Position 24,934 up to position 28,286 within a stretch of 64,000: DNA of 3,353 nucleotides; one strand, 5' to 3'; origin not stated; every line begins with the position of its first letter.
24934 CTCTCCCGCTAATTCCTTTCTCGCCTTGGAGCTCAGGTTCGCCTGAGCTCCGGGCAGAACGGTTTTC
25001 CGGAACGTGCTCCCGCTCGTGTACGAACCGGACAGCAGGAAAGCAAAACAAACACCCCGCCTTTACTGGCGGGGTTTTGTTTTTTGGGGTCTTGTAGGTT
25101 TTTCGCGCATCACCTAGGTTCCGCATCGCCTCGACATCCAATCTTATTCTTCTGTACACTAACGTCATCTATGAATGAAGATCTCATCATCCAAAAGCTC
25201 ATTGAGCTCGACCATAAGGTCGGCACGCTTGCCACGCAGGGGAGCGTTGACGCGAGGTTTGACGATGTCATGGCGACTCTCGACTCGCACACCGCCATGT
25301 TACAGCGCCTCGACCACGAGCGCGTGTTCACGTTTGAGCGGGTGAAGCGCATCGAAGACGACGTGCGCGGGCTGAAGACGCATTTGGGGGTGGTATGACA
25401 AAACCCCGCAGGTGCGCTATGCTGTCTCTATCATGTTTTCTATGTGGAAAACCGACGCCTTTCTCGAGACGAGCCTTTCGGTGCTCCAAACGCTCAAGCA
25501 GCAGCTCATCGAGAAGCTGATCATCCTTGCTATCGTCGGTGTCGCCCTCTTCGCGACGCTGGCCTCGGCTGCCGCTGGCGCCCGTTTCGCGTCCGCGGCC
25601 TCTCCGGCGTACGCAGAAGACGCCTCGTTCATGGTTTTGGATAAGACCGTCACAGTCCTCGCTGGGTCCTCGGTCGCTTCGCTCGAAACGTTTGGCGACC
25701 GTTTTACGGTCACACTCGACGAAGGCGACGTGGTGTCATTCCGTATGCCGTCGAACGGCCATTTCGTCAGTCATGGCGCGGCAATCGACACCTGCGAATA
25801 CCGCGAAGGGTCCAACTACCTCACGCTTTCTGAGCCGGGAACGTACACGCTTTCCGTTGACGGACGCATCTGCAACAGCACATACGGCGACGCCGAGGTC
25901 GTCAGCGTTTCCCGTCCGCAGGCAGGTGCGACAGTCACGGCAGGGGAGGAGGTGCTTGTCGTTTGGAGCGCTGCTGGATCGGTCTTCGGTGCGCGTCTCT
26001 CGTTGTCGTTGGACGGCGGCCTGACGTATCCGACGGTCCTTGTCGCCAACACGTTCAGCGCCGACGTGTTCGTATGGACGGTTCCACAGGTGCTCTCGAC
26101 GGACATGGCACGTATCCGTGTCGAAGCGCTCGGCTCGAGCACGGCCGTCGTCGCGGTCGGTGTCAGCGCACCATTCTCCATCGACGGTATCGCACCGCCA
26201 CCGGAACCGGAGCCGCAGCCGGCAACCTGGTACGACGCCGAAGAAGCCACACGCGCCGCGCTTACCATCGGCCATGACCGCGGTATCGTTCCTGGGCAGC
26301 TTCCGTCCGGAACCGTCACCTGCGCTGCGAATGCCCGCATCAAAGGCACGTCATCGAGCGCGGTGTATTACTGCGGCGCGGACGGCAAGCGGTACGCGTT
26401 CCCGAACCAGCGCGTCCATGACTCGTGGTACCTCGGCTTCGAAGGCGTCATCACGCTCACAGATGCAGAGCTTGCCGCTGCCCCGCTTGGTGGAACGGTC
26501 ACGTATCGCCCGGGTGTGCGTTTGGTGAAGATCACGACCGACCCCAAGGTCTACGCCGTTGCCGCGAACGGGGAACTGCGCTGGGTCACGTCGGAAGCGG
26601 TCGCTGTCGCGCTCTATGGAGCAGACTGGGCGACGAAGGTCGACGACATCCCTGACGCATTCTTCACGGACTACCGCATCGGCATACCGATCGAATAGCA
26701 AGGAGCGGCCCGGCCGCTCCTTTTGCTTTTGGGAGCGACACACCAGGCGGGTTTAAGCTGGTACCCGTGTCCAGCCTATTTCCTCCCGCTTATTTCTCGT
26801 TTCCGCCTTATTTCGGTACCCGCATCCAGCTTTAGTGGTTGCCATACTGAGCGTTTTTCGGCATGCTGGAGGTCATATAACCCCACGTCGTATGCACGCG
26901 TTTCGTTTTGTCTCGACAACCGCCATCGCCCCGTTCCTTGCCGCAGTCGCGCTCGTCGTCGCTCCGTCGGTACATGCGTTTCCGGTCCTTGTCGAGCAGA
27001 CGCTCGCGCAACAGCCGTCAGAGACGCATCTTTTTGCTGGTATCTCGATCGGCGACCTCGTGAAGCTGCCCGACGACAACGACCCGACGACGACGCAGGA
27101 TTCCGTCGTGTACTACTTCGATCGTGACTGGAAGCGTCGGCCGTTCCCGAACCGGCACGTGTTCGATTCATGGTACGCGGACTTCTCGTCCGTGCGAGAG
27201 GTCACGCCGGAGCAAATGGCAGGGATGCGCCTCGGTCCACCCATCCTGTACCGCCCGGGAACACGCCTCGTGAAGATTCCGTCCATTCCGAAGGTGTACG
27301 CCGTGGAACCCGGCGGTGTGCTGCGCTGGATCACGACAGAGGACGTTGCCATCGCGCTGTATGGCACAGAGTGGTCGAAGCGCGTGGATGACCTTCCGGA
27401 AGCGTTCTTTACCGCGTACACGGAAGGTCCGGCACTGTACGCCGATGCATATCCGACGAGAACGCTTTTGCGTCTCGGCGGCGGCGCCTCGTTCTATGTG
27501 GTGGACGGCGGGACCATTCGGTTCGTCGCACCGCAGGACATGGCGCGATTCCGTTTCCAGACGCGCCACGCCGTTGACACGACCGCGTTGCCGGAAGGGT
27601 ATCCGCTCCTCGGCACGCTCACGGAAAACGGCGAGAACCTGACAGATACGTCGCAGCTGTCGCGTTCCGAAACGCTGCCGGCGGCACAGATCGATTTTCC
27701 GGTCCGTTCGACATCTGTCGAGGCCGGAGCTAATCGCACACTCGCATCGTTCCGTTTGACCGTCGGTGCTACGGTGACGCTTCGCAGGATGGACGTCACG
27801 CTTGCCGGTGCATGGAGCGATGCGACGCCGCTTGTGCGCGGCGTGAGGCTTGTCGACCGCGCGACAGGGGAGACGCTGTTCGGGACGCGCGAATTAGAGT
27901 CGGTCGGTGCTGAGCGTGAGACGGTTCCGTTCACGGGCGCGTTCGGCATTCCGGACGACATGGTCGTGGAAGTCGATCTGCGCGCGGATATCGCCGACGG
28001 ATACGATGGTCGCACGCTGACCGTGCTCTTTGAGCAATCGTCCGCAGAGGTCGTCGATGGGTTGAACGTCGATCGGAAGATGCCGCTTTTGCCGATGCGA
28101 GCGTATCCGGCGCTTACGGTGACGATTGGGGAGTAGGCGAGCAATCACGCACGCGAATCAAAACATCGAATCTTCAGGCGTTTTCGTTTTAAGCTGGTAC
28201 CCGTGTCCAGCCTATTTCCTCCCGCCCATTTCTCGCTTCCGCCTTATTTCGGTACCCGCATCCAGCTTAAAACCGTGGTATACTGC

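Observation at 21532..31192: Array of four paralogous large secreted proteins sharing a conserved ~110-aa domain used at either terminus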

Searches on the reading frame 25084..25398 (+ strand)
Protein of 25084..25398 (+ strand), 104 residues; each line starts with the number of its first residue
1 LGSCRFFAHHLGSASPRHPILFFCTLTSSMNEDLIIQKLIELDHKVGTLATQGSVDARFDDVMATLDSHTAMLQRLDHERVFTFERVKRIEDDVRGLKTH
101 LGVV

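Call 17: search_protein_families(library=pfam, proteins=[window:25084-25398:+], max_evalue=0.001)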
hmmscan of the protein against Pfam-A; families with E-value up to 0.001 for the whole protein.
window:25084-25398:+ (104 aa): 0 families

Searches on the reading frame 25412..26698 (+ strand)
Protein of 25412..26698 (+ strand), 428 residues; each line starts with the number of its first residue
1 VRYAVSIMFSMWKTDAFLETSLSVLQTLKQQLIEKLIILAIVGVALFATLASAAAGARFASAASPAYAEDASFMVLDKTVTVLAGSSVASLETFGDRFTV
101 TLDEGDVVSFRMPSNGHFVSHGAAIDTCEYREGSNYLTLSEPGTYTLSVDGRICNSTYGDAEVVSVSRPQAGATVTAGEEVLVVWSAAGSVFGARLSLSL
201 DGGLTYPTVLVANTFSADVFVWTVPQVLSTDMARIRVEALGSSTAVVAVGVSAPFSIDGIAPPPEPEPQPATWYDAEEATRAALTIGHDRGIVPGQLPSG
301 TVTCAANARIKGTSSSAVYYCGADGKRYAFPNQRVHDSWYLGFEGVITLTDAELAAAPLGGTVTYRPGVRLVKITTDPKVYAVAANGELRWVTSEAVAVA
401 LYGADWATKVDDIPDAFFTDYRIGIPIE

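Call 3: search_protein_families(library=pfam, proteins=[window:25412-26698:+], max_evalue=1)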
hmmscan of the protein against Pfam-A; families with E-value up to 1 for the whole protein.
window:25412-26698:+ (428 aa): 2 families
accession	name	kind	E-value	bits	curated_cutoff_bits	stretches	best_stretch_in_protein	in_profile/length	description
PF17957.7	Big_7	-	0.01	16.9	24.1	1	163-226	2-60/70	Bacterial Ig domain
PF03793.24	PASTA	-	0.012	16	23.2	1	149-184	27-61/64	PASTA domain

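Call 4: search_protein_families(library=ncbifam, proteins=[window:25412-26698:+], max_evalue=1)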
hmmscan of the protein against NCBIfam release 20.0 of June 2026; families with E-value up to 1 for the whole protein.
window:25412-26698:+ (428 aa): 2 families
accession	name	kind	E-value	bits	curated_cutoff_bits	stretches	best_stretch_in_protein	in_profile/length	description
NF033748.1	class_F_sortase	subfamily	0.077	12.6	166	1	230-278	9-54/155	class F sortase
NF002270.0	PRK01202.1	subfamily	0.16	11.7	117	1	127-186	7-63/129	glycine cleavage system protein GcvH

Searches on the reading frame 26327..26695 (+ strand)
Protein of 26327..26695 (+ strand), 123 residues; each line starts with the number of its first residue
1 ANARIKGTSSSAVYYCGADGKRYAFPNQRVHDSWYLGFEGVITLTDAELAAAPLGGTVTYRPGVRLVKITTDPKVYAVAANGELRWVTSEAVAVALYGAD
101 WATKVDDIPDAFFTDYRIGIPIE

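Call 89: search_protein_families(library=phrogs, proteins=[window:26327-26695:+], max_evalue=1)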
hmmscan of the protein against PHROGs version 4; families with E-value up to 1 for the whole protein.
window:26327-26695:+ (123 aa): 2 families
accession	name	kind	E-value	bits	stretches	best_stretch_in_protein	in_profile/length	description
phrog_9616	-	unknown function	0.0076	17.3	1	14-88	15-86/118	-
phrog_3105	-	unknown function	0.17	12.8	1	62-110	5-53/85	-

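Call 101: search_protein_families(library=pfam, proteins=[window:26327-26695:+], max_evalue=10)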
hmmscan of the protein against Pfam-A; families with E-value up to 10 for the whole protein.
window:26327-26695:+ (123 aa): 0 families

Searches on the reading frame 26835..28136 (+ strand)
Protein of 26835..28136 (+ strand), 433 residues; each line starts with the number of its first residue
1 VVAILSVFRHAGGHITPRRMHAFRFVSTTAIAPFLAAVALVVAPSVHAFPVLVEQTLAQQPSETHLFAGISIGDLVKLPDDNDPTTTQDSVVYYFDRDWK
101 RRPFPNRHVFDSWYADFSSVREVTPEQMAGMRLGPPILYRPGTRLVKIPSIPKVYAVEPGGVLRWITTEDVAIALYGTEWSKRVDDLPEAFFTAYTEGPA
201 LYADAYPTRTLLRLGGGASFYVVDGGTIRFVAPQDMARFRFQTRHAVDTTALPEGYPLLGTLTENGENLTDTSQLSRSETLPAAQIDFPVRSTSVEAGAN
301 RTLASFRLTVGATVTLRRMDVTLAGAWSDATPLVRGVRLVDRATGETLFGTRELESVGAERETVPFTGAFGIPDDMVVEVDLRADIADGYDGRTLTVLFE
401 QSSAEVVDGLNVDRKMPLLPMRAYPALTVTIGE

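Call 3: search_protein_families(library=pfam, proteins=[window:26835-28136:+], max_evalue=1)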
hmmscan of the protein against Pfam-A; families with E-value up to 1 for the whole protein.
window:26835-28136:+ (433 aa): 0 families

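Call 4: search_protein_families(library=ncbifam, proteins=[window:26835-28136:+], max_evalue=1)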
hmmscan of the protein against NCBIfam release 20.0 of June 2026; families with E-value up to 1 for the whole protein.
window:26835-28136:+ (433 aa): 0 families

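Call 58: list_cluster_members(proteins=[P0129, P0130, P0131, window:26892-28133:+])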
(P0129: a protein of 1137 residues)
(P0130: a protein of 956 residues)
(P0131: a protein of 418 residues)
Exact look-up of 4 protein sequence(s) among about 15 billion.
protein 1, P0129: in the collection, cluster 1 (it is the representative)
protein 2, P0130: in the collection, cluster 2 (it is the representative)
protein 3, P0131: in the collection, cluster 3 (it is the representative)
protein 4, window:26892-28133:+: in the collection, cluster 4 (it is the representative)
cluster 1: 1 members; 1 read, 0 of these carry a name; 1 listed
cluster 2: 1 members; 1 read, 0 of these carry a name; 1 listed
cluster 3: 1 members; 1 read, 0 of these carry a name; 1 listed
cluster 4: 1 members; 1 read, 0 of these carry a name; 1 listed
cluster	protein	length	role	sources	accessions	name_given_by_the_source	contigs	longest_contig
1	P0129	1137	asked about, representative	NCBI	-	-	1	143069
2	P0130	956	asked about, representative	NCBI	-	-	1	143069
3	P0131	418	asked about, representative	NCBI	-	-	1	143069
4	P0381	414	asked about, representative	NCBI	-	-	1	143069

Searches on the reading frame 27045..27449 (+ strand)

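Call 89: search_protein_families(library=phrogs, proteins=[window:27045-27449:+], max_evalue=1)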
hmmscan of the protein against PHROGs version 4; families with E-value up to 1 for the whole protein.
window:27045-27449:+ (135 aa): 1 family
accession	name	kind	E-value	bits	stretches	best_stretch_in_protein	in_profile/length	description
phrog_22965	-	unknown function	0.5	11.2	1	21-30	12-21/26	-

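Call 101: search_protein_families(library=pfam, proteins=[window:27045-27449:+], max_evalue=10)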
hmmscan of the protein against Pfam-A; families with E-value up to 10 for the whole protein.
window:27045-27449:+ (135 aa): 0 families
